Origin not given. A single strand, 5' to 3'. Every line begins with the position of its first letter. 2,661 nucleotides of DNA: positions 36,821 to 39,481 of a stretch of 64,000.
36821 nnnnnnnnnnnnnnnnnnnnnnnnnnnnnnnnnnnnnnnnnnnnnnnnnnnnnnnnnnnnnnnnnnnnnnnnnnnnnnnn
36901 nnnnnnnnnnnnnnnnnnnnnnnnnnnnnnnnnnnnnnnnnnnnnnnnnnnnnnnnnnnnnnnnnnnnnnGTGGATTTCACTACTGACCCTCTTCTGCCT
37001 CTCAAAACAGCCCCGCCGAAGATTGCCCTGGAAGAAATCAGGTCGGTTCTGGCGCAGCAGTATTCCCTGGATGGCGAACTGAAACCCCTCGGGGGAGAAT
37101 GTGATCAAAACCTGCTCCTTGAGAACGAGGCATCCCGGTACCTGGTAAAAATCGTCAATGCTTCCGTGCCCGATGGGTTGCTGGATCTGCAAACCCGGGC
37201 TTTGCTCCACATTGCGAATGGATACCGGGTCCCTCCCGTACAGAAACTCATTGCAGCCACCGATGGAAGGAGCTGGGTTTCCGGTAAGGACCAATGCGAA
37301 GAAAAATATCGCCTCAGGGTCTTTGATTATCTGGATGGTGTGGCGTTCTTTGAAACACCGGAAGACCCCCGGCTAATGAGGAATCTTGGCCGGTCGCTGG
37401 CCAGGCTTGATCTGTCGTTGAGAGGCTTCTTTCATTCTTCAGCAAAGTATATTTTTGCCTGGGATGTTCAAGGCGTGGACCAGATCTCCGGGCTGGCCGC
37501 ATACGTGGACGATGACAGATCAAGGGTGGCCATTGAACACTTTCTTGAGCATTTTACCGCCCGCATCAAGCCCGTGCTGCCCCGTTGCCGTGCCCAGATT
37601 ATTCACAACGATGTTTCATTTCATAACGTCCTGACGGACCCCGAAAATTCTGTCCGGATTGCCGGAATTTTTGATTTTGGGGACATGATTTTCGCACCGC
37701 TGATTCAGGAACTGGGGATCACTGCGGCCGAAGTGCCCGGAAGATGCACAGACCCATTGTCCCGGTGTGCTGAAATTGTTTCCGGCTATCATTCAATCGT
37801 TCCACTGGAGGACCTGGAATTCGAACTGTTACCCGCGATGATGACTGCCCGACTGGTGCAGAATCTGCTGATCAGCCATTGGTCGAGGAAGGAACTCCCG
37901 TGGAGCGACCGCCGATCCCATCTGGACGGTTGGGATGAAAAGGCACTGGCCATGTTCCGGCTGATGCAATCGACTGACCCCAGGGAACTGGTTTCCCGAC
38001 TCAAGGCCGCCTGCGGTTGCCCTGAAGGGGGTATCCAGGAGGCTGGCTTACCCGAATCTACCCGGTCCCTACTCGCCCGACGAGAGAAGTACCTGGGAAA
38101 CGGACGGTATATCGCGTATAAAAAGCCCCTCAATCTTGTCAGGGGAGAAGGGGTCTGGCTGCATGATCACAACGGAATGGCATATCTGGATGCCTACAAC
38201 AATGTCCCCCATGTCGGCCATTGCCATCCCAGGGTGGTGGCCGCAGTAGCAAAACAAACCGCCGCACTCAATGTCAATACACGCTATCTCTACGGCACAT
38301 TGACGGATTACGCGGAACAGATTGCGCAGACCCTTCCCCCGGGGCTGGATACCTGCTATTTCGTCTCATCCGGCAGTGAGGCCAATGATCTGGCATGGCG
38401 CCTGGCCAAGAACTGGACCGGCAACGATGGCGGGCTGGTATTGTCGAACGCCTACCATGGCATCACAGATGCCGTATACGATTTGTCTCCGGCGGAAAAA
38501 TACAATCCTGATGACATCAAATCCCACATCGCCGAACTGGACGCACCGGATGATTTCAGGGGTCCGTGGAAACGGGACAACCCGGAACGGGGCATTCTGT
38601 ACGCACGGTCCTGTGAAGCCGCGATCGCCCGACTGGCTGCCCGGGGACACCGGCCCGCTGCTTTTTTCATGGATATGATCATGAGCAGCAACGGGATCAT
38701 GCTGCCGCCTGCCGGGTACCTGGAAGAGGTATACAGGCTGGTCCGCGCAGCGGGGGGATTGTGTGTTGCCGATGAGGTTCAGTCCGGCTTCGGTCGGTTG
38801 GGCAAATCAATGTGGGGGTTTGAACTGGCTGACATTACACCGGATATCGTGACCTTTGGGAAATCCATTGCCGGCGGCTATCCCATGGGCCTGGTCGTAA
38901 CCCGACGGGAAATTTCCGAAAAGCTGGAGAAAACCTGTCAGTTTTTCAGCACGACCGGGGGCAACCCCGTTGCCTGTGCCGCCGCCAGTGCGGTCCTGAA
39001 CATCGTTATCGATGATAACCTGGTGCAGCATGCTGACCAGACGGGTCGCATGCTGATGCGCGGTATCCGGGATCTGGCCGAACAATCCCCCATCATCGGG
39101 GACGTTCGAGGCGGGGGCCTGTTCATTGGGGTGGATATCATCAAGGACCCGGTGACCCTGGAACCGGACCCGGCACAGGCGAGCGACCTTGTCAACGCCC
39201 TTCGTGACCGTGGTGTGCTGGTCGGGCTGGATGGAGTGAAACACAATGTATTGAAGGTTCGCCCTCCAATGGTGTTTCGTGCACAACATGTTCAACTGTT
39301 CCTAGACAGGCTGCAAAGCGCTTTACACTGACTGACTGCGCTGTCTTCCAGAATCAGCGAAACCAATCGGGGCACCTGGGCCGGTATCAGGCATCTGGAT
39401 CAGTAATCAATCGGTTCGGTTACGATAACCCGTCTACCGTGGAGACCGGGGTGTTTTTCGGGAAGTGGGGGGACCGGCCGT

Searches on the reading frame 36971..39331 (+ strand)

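Call 28: search_protein_families(library=ncbifam, proteins=[window:36971-39331:+], max_evalue=1e-10)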
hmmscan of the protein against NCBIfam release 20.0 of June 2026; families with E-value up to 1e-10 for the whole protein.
window:36971-39331:+ (786 aa): 69 families (the best 25 are shown)
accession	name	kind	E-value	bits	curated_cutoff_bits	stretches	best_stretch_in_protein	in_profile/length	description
NF004799.0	PRK06148.1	subfamily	6.3e-226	752.7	1128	2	362-785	583-1008/1015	hypothetical protein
NF004800.0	PRK06149.1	equivalog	1.5e-174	582.6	973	2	362-785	544-968/972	aminotransferase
NF006228.0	PRK08360.1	equivalog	1.7e-70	237.9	608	1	367-785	6-424/443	aspartate aminotransferase family protein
NF005993.0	PRK08117.1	subfamily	7e-69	232.5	574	1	383-785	23-427/433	aspartate aminotransferase family protein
NF006368.0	PRK08593.1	equivalog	1.8e-66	224.6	570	1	364-785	6-429/448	aspartate aminotransferase family protein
NF004426.0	PRK05769.1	equivalog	3.6e-66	223.8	552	1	363-785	16-437/441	acetyl ornithine aminotransferase family protein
NF004718.0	PRK06062.1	subfamily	5.8e-66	222.9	472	1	385-785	38-446/454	hypothetical protein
NF002874.0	PRK03244.1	equivalog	1.6e-62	211.5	457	2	559-785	181-392/399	acetylornithine transaminase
TIGR00707.1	argD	subfamily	4.1e-58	197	410.05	2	562-785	171-380/381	acetylornithine/succinylornithine family transaminase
NF005102.0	PRK06541.1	equivalog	9.5e-58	195.8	574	1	386-785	35-453/460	aspartate aminotransferase family protein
NF002325.0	PRK01278.1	subfamily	1.3e-56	192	372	2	560-785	174-386/395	acetylornithine transaminase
NF049939.1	HyAminethphonNHLyPbfA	equivalog_domain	5e-56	190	525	1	389-785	47-439/442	(R)-1-hydroxy-2-aminoethylphosphonate ammonia-lyase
NF005812.0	PRK07678.1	subfamily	4.7e-55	187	488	1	364-785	7-447/451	aminotransferase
TIGR00700.1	GABAtrnsam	equivalog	8.8e-55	186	506.65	1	384-785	14-418/420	4-aminobutyrate--2-oxoglutarate transaminase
TIGR01885.1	Orn_aminotrans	equivalog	1.6e-54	185.2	378.4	1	386-783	20-399/402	ornithine--oxo-acid transaminase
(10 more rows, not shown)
